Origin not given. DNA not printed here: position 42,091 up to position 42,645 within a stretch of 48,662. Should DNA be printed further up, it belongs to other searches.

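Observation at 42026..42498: Two small uncharacterised ORFs between the origin and the recombinase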

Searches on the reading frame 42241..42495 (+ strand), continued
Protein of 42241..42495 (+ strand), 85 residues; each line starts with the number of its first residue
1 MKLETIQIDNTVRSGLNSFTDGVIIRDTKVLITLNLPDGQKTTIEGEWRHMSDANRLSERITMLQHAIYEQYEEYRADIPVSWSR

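Call 83: fold_search(model_id=the predicted structure, library=viral)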
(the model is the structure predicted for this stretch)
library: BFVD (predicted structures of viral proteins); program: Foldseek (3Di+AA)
matches with E <= 10: 1394; with E <= 0.001: 0
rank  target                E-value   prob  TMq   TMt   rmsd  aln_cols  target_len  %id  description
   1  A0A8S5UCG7            2.4e-02  1.00  0.58  0.14   3.8        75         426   12  Uncharacterized protein [Siphoviridae sp. ctgN495]
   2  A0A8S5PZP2            2.9e-02  1.00  0.55  0.69   2.5        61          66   10  Uncharacterized protein [Podoviridae sp. ctack17]
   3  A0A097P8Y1            3.1e-02  0.89  0.42  0.22   5.6        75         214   20  Fp/25k [Sucra jujuba nucleopolyhedrovirus]
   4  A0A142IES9            4.5e-02  0.63  0.36  0.22   7.6        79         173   15  Uncharacterized protein [Pseudomonas phage vB_PsyM_KIL4]
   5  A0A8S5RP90            5.5e-02  0.54  0.40  0.11   9.2        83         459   16  Restriction enzyme [virus sp. ctoYX9]
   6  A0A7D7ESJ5            9.9e-02  0.44  0.35  0.28   8.4        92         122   17  (no name in the UniProt tables at hand)
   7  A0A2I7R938            1.2e-01  0.57  0.40  0.28   6.9        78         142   22  (no name in the UniProt tables at hand)
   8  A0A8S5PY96            1.2e-01  0.33  0.32  0.23   7.6        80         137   14  Stage V sporulation protein T [Siphoviridae sp. ct2vX3]
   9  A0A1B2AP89            1.3e-01  0.30  0.34  0.12   7.7        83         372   12  (no name in the UniProt tables at hand)
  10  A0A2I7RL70            1.4e-01  0.80  0.47  0.45   4.3        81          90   10  (no name in the UniProt tables at hand)
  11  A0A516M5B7            1.5e-01  0.60  0.39  0.42   6.3        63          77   14  (no name in the UniProt tables at hand)
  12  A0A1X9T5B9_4          1.5e-01  0.21  0.29  0.04  10.0        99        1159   13  Putative glycoprotein [Ranid herpesvirus 3]
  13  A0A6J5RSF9            1.6e-01  0.75  0.45  0.48   4.2        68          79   12  Uncharacterized protein [uncultured Caudovirales phage]
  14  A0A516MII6            1.6e-01  0.35  0.33  0.38   9.3        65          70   11  (no name in the UniProt tables at hand)
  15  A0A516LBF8            1.7e-01  0.60  0.39  0.46   5.0        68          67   16  (no name in the UniProt tables at hand)
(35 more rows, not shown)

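Call 90: list_cluster_members(proteins=[window:42008-42109:+, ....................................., window:42026-42109:+, window:42241-42495:+])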
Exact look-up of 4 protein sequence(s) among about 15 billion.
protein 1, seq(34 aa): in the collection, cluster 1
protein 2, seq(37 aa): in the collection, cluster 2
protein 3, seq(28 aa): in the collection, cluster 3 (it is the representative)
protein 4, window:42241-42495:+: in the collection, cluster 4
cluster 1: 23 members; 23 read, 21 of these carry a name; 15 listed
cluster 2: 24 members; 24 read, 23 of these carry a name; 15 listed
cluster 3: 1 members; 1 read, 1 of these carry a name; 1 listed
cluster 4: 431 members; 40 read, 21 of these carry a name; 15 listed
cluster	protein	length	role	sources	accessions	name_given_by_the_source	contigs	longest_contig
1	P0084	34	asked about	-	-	hypothetical protein LMF20_004670 [Salmonella enterica] | Uncharacterized protein n=12 Tax=Enterobacterales TaxID=91347 RepID=A0AAI9I3E7_PROST | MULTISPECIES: hypothetical protein [Gammaproteobacteria]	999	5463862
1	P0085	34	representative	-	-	TPA: hypothetical protein ACM36I_004426 [Escherichia coli] | Uncharacterized protein n=2 Tax=Enterobacteriaceae TaxID=543 RepID=A0A8T6PY54_ECOLX | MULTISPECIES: hypothetical protein [Enterobacteriaceae]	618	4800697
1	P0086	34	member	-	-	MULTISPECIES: hypothetical protein [Enterobacteriaceae]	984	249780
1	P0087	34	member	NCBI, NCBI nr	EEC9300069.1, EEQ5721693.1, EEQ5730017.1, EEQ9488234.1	hypothetical protein ACCQ67_27505 (plasmid) [Klebsiella pneumoniae] | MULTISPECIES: hypothetical protein [Enterobacteriaceae]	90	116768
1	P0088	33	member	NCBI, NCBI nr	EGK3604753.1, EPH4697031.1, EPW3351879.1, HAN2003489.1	hypothetical protein U9380_21990 [Escherichia coli] | hypothetical protein [Escherichia coli]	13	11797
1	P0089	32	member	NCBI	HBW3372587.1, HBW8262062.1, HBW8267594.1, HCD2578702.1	TPA: hypothetical protein NBL13_005229, partial [Klebsiella pneumoniae]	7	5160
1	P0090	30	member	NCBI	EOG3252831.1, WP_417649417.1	hypothetical protein, partial [Enterobacter hormaechei]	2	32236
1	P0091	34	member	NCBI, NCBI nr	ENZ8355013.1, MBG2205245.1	hypothetical protein ACHA5Q_005367 [Klebsiella pneumoniae] | hypothetical protein [Klebsiella pneumoniae]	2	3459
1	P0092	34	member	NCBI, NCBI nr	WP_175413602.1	hypothetical protein [Klebsiella pneumoniae]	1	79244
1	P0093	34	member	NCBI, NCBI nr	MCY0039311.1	hypothetical protein LAD64_20505 [Klebsiella pneumoniae] | hypothetical protein [Klebsiella pneumoniae]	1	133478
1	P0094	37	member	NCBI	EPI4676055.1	hypothetical protein ACS6AR_005578 [Klebsiella pneumoniae]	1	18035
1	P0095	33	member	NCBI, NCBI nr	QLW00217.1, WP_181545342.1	hypothetical protein HV117_23230 (plasmid) [Enterobacter hormaechei] | hypothetical protein [Enterobacter hormaechei]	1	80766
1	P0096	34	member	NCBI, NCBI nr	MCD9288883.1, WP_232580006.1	hypothetical protein LUS40_24240 [Escherichia coli] | hypothetical protein [Escherichia coli]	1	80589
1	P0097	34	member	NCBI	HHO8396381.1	TPA: hypothetical protein ACRXZ6_005120 [Klebsiella pneumoniae]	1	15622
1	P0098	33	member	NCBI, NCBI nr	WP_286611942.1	hypothetical protein [Escherichia coli]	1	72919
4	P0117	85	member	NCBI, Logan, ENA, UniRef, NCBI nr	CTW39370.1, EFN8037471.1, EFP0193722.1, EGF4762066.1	TPA: hypothetical protein ACTYJ8_005267 [Escherichia coli] | DUF1795 domain-containing protein n=1 Tax=Klebsiella quasipneumoniae TaxID=1463165 ... | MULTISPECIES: hypothetical protein [Enterobacteriaceae]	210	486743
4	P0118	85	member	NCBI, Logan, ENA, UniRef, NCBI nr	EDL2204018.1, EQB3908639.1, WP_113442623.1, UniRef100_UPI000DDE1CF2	hypothetical protein ACYJGC_005079 [Klebsiella pneumoniae] | hypothetical protein n=1 Tax=Escherichia coli TaxID=562 RepID=UPI000DDE1CF2 | hypothetical protein [Escherichia coli]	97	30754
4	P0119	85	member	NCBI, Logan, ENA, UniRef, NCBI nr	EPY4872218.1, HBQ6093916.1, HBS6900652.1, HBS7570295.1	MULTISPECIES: hypothetical protein [Klebsiella] | hypothetical protein n=1 Tax=Klebsiella TaxID=570 RepID=UPI0007CD0510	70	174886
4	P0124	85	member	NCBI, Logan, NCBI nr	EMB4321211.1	hypothetical protein U9D58_004841 [Citrobacter freundii] | hypothetical protein [Citrobacter freundii]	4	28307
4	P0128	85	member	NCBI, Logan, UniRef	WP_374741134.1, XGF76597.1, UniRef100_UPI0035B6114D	hypothetical protein AAHX96_27960 (plasmid) [Klebsiella variicola subsp. variicola] | hypothetical protein n=1 Tax=Klebsiella variicola TaxID=244366 RepID=UPI0035B6114D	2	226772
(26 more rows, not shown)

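Call 91: search_protein_families(library=pfam, proteins=[P0117, P0118, P0119, P0124, P0128], max_evalue=10)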
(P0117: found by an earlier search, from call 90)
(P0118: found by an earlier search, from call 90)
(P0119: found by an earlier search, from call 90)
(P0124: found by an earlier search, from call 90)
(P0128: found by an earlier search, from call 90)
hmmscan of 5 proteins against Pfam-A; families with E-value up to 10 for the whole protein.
P0117 (85 aa): 0 families

P0118 (85 aa): 0 families

P0119 (85 aa): 0 families

P0124 (85 aa): 0 families

P0128 (85 aa): 0 families

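Call 93: search_solved_structures(query=A5, max_evalue=10, show_alignments=2)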
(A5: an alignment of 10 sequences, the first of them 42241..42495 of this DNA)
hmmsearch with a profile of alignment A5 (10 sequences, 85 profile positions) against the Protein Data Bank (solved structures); distinct sequences matched with E-value up to 10: 0.
